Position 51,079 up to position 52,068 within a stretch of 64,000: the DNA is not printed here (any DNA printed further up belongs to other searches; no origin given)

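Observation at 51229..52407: KNTase-like nucleotidyltransferase with HEPN-like Rx5-6H C-terminus co-transcribed with a Mur ligase and a DUF333 secreted protein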

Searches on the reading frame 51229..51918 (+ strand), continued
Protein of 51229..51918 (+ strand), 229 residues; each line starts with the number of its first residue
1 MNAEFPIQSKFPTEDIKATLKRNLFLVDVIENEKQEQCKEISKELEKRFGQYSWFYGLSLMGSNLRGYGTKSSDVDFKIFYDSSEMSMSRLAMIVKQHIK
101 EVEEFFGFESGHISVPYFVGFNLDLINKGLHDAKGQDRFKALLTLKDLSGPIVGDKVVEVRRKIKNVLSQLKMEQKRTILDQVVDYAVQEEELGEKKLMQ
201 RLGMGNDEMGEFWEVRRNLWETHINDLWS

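Call 34: predict_structure(alignment_id=A2)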
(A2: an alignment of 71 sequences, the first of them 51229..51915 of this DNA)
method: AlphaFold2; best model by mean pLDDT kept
length: 229 residues; sequences in the alignment: 71
mean_pLDDT: 94.0   pTM: 0.90
mean pLDDT of the five models: 94.0, 93.8, 93.0, 92.7, 92.7
residues with pLDDT >= 90: 199; 70-90: 19; 50-70: 9; < 50: 2
segments of 3 or more residues with pLDDT < 50: none
pLDDT, mean of each block of 10 residues (from residue 1): 56 88 91 91 98 98 93 95 97 98 97 97 97 93 98 97 98 97 98 95 94 98 97
secondary structure, 60 per line:
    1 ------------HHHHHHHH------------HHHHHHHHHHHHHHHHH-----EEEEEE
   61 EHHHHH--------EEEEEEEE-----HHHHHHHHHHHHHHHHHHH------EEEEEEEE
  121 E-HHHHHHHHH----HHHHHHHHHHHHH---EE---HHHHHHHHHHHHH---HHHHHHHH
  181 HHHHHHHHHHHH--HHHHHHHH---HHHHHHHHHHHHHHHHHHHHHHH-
elements in order: H13-20 H33-49 E55-61 H62-66 E75-82 H88-106 E113-121 H123-131 H136-148 H157-169 H173-192 H195-202 H206-228

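Call 36: search_protein_families(library=pfam, proteins=[L005:404-1540:+, L005:1548-2216:+, L005:2252-4498:+, L005:5029-5574:+, L005:5648-6070:+, L005:6165-6734:+, L005:6747-7730:+, L005:43-354:-], max_evalue=0.001)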
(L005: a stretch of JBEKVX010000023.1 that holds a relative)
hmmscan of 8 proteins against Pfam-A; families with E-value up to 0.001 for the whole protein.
L005:404-1540:+ (379 aa): 3 families
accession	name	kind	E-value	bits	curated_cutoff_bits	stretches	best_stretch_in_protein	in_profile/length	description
PF01409.25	tRNA-synt_2d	-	8.1e-56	189.7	19.8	1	42-274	14-246/246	tRNA synthetases class II core domain (F)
PF03147.19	FDX-ACB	-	3.5e-25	88.7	31.1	1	285-379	1-94/94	Ferredoxin-fold anticodon binding domain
PF03870.21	RNA_pol_Rpb8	-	0.00025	21.7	25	0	122-162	76-118/141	RNA polymerase Rpb8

L005:1548-2216:+ (223 aa): 4 families
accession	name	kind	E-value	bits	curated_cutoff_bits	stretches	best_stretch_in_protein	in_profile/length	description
PF18765.7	Polbeta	-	2e-07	31.5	26.9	1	45-119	2-70/93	Polymerase beta, Nucleotidyltransferase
PF22600.2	MTPAP-like_central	-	2.9e-06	27.8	27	1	37-105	20-90/139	Poly(A) RNA polymerase, mitochondrial-like, central palm domain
PF01909.29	NTP_transf_2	-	4e-06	27.6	21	1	43-109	1-68/93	Nucleotidyltransferase domain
PF12633.13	Adenyl_cycl_N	-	0.00041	20.8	27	1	51-129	87-162/199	Adenylate cyclase NT domain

L005:2252-4498:+ (749 aa): 4 families
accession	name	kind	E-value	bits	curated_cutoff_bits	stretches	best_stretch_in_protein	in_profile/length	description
PF00204.31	DNA_gyraseB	-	4.3e-57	192.8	27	1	333-502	1-172/173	DNA gyrase B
PF00986.26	DNA_gyraseB_C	-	1.3e-30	105.7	29.8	1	680-738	5-63/63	DNA gyrase B subunit, carboxyl terminus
PF01751.28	Toprim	-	3.7e-19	69.1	23.1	1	531-642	1-95/96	Toprim domain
PF02518.31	HATPase_c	-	4.6e-13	50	26.4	1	144-280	4-106/111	Histidine kinase-, DNA gyrase B-, and HSP90-like ATPase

L005:5029-5574:+ (182 aa): 3 families
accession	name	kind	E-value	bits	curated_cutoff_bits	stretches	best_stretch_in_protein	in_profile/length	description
PF02357.24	NusG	-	4.5e-30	104.5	22.2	1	11-113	2-92/93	Transcription termination factor nusG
PF00467.35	KOW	-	1.5e-08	34.6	22.3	1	131-159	2-30/32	KOW motif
PF23290.1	KOW5_SPT5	-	0.00058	19.8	27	1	130-153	2-25/46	Transcription elongation factor SPT5, fifth KOW domain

L005:5648-6070:+ (141 aa): 2 families
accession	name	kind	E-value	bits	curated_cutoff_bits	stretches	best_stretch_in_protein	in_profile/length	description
PF00298.24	Ribosomal_L11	-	3.1e-29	101.6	21.4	1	71-139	1-69/69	Ribosomal protein L11, RNA binding domain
PF03946.19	Ribosomal_L11_N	-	4.6e-28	97.2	32.9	1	9-66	1-58/58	Ribosomal protein L11, N-terminal domain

L005:6165-6734:+ (190 aa): 4 families
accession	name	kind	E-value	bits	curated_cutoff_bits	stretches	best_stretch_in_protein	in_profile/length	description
PF22769.1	DCD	-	1.1e-44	152.7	27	1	2-156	1-151/153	dCTP deaminase-like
PF06559.16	DCD_N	-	1.7e-07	31.7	21.4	1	2-155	4-160/164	2'-deoxycytidine 5'-triphosphate deaminase (DCD) N-terminal domain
PF22569.1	DCD_C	-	9.8e-07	28.7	22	1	53-178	53-185/192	2'-deoxycytidine 5'-triphosphate deaminase (DCD), C-terminal domain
PF00692.24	dUTPase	-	3.6e-06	27.2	22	1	75-169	23-114/129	dUTPase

L005:6747-7730:+ (328 aa): 1 family
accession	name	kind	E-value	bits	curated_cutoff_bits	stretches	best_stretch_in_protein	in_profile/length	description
PF00303.24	Thymidylat_synt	-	1.1e-91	307.1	24.3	1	9-308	2-264/266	Thymidylate synthase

L005:43-354:- (103 aa): 0 families

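Call 42: search_solved_structures(query=A2, max_evalue=10, show_alignments=4)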
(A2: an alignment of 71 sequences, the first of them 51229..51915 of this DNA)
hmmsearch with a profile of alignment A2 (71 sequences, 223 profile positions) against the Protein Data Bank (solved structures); distinct sequences matched with E-value up to 10: 39.
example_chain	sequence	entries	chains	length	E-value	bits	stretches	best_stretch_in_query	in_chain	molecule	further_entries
7ae2_B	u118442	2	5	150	0.00069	22.7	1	34-79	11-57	MNT ANTITOXIN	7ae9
2xrh_A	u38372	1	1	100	0.00072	22.6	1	128-198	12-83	PROTEIN HP0721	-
5jnb_A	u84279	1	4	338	0.00089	22.3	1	49-116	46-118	Poly(A) RNA polymerase gld-2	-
4zrl_A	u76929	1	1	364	0.00092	22.3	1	49-121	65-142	Poly(A) RNA polymerase gld-2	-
1ylq_A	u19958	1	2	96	0.0011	22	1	50-90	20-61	putative nucleotidyltransferase, hypothetical protein AF0614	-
9xbd_E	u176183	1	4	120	0.0022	21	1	23-92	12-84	Nucleotidyltransferase domain-containing protein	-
6sxj_A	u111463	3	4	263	0.012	18.6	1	31-101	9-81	Streptomycin 3''-adenylyltransferase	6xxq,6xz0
1no5_A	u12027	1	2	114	0.019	17.9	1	48-78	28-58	Hypothetical protein HI0073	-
1wot_A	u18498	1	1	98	0.028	17.4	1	31-77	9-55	PUTATIVE MINIMAL NUCLEOTIDYLTRANSFERASE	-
9w4r_A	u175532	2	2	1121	0.029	17.4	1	50-99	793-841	Terminal uridylyltransferase 4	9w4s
8ost_A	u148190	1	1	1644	0.064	16.2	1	50-99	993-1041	Terminal uridylyltransferase 4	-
4nkt_A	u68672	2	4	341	0.074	16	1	25-83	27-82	Poly(A) RNA polymerase protein cid1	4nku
4ep7_A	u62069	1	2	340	0.074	16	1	25-83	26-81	Poly(A) RNA polymerase protein cid1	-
4fhx_A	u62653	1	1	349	0.075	16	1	25-83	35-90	Poly(A) RNA polymerase protein cid1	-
4fh3_A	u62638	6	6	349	0.075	16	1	25-83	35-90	Poly(A) RNA polymerase protein cid1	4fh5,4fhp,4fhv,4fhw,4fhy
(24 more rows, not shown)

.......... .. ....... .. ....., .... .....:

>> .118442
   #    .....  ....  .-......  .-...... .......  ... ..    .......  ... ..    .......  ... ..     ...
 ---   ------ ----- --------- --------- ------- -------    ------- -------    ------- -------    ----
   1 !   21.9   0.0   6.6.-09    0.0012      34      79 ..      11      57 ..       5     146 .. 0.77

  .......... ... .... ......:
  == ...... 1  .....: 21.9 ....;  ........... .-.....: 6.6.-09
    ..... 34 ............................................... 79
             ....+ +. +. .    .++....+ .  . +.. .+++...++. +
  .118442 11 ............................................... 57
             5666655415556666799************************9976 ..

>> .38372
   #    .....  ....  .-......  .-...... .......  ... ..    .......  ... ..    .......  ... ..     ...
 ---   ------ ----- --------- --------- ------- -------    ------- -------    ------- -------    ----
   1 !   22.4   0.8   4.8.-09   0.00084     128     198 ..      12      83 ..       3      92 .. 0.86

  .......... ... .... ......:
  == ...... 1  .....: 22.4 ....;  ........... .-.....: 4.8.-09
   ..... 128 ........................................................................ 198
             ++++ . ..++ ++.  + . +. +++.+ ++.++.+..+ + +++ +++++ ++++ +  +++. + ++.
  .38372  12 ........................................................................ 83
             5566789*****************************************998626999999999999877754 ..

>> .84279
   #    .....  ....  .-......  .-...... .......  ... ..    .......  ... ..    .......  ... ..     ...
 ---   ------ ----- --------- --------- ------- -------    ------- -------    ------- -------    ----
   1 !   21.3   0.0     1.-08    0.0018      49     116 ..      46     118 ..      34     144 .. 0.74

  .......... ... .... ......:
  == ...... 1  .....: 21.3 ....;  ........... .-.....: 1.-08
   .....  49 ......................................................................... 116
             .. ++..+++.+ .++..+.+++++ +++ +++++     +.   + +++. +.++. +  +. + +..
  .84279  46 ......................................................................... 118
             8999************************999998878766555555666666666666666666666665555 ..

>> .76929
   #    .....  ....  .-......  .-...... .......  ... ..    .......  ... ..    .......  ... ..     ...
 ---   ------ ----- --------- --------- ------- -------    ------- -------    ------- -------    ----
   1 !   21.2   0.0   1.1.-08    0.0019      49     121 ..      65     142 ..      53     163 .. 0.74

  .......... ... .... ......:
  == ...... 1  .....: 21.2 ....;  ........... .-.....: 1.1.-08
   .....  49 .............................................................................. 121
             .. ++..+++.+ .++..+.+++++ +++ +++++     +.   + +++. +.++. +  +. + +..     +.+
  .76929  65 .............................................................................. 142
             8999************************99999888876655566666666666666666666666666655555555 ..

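Call 45: fold_search(model_id=the predicted structure, library=pdb)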
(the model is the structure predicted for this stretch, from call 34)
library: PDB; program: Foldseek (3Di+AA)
matches with E <= 10: 814; with E <= 0.001: 0
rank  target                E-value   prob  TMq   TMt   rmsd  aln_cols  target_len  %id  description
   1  7ae9_F                8.8e-03  0.99  0.30  0.45  10.2       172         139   15  Crystal structure of mono-AMPylated HEPN(R46E) toxin in complex with MNT antitoxin (released 2020-12-30)
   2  3jyy_A                8.8e-03  0.91  0.29  0.26  18.4       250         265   12  SeMet LinB complexed with PPi (released 2009-11-03)
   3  7ae9_G                1.0e-02  0.99  0.32  0.46  10.0       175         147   15  Crystal structure of mono-AMPylated HEPN(R46E) toxin in complex with MNT antitoxin (released 2020-12-30)
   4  7ae9_H                1.2e-02  0.99  0.30  0.45  10.2       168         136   18  Crystal structure of mono-AMPylated HEPN(R46E) toxin in complex with MNT antitoxin (released 2020-12-30)
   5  3jyy_B                1.4e-02  0.87  0.29  0.26  18.4       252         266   13  SeMet LinB complexed with PPi (released 2009-11-03)
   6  9bh5_AD               1.7e-02  0.97  0.27  0.29   7.9       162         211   16  High-resolution C. elegans 80S ribosome structure - class 1 (released 2024-09-04)
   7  7ae9_E                1.8e-02  0.95  0.28  0.40  14.1       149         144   17  Crystal structure of mono-AMPylated HEPN(R46E) toxin in complex with MNT antitoxin (released 2020-12-30)
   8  7ae2_B                1.9e-02  0.98  0.30  0.45  10.2       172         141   17  Crystal structure of HEPN(H107A-Y109F) toxin in complex with MNT antitoxin (released 2020-12-30)
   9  7oyc_D2               1.9e-02  0.98  0.25  0.26   9.3       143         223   17  Cryo-EM structure of the Xenopus egg 80S ribosome (released 2022-07-20)
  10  9m0p_SD               2.7e-02  0.98  0.30  0.32   9.7       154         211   13  Cryo-EM structure of human 80S ribosome in complex with montanine (released 2026-01-14)
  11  4kzx_D                2.8e-02  0.97  0.28  0.28   9.7       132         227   13  Rabbit 40S ribosomal subunit in complex with eIF1. (released 2013-07-24)
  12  4v6x_AD               2.8e-02  0.97  0.28  0.28   9.7       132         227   13  Structure of the human 80S ribosome (released 2014-07-09)
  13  7ls1_q2               3.1e-02  0.96  0.28  0.28  10.1       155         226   17  80S ribosome from mouse bound to eEF2 (Class II) (released 2021-11-03)
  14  5luh_B                3.5e-02  0.69  0.29  0.26  12.8       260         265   10  AadA E87Q in complex with ATP, calcium and streptomycin (released 2018-01-17)
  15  5lpa_A                3.6e-02  0.54  0.25  0.22  14.2       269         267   11  AadA E87Q in complex with ATP, calcium and dihydrostreptomycin (released 2018-01-17)
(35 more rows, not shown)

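Call 46: list_cluster_members(proteins=[window:51229-51915:+, P0002, P0004, P0005, P0007, P0023, P0026, P0030, P0012, P0042])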
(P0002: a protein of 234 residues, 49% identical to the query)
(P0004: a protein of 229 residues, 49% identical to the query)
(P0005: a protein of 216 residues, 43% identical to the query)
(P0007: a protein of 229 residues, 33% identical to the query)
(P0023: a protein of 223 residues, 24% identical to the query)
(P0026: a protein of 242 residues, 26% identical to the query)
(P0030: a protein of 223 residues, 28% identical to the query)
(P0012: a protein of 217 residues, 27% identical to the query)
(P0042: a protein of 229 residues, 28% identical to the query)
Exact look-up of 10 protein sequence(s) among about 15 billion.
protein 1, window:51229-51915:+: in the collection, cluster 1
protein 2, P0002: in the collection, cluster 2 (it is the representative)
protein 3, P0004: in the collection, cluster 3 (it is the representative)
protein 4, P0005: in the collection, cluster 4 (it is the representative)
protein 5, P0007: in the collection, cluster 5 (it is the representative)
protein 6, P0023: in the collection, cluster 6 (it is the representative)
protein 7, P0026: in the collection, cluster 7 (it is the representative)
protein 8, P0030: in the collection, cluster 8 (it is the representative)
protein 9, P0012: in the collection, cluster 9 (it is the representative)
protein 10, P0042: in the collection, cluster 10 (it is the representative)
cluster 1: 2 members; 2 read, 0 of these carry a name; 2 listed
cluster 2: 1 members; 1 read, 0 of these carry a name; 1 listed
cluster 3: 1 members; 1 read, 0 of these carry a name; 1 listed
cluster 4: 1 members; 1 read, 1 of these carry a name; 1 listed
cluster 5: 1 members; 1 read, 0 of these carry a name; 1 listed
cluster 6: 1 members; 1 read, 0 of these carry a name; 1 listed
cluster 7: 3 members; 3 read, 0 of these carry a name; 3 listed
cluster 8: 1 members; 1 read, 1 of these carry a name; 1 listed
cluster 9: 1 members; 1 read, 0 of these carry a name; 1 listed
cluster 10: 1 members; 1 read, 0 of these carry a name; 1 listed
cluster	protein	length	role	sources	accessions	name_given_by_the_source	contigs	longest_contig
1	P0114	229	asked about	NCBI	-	-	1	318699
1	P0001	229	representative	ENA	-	-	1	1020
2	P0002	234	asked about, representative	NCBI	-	-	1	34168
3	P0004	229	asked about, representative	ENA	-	-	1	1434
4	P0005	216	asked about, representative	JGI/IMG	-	predicted nucleotidyltransferase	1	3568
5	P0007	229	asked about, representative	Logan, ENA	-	-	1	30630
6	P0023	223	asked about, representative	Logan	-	-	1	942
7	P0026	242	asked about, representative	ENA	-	-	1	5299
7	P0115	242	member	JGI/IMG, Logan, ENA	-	-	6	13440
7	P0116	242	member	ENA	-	-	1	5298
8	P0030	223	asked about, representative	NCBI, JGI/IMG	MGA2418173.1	MAG: nucleotidyltransferase domain-containing protein [Candidatus Staskawiczbacteria ... | predicted nucleotidyltransferase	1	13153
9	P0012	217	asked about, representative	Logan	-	-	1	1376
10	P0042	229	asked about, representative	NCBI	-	-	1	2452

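Call 47: find_encoding_contigs(protein=window:51229-51918:+, flank=2000, max_places=3)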
Protein window:51229-51918:+ (229 aa): no gene with exactly this product is on record in the collection.

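Call 48: find_encoding_contigs(protein=P0007, flank=8000, max_places=3)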
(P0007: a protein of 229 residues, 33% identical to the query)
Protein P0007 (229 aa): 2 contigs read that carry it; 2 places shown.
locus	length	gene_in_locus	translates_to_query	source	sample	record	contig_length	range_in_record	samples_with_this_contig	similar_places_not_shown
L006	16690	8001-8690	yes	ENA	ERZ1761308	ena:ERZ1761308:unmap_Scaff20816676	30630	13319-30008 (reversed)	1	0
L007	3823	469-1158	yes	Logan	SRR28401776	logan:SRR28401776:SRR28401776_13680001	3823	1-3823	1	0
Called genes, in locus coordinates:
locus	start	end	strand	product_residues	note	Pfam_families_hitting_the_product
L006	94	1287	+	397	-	PF00933:Glyco_hydro_3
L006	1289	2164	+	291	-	PF03462:PCRF, PF00472:RF-1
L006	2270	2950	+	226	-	PF00005:ABC_tran, PF13304:AAA_21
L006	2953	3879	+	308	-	PF18075:FtsX_ECD, PF02687:FtsX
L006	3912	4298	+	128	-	-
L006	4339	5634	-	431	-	PF01946:Thi4, PF03486:HI0933_like (faint), PF07992:Pyr_redox_2 (weak), PF00890:FAD_binding_2, PF01266:DAO, PF12831:FAD_oxidored (weak), PF13450:NAD_binding_8 (weak), PF13738:Pyr_redox_3 (faint)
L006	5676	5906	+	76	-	-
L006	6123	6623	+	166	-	PF12570:DUF3750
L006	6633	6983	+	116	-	PF09966:DUF2200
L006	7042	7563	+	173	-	-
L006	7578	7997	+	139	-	-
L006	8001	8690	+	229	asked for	-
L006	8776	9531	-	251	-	-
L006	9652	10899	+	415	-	PF01134:GIDA (faint), PF07992:Pyr_redox_2, PF13454:NAD_binding_9 (faint), PF00070:Pyr_redox (weak)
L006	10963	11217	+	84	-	PF02201:SWIB, PF26291:SWIB_eIF2D (weak)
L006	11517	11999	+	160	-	-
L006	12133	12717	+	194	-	PF04542:Sigma70_r2, PF08281:Sigma70_r4_2, PF04545:Sigma70_r4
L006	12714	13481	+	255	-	-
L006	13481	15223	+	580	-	PF25917:BSH_RND, PF25973:BSH_CzcB (weak), PF25954:Beta-barrel_RND_2 (weak), PF25990:Beta-barrel_YknX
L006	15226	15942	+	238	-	PF00005:ABC_tran, PF02463:SMC_N (faint)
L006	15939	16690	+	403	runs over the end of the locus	PF12704:MacB_PCD, PF02687:FtsX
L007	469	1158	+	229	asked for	-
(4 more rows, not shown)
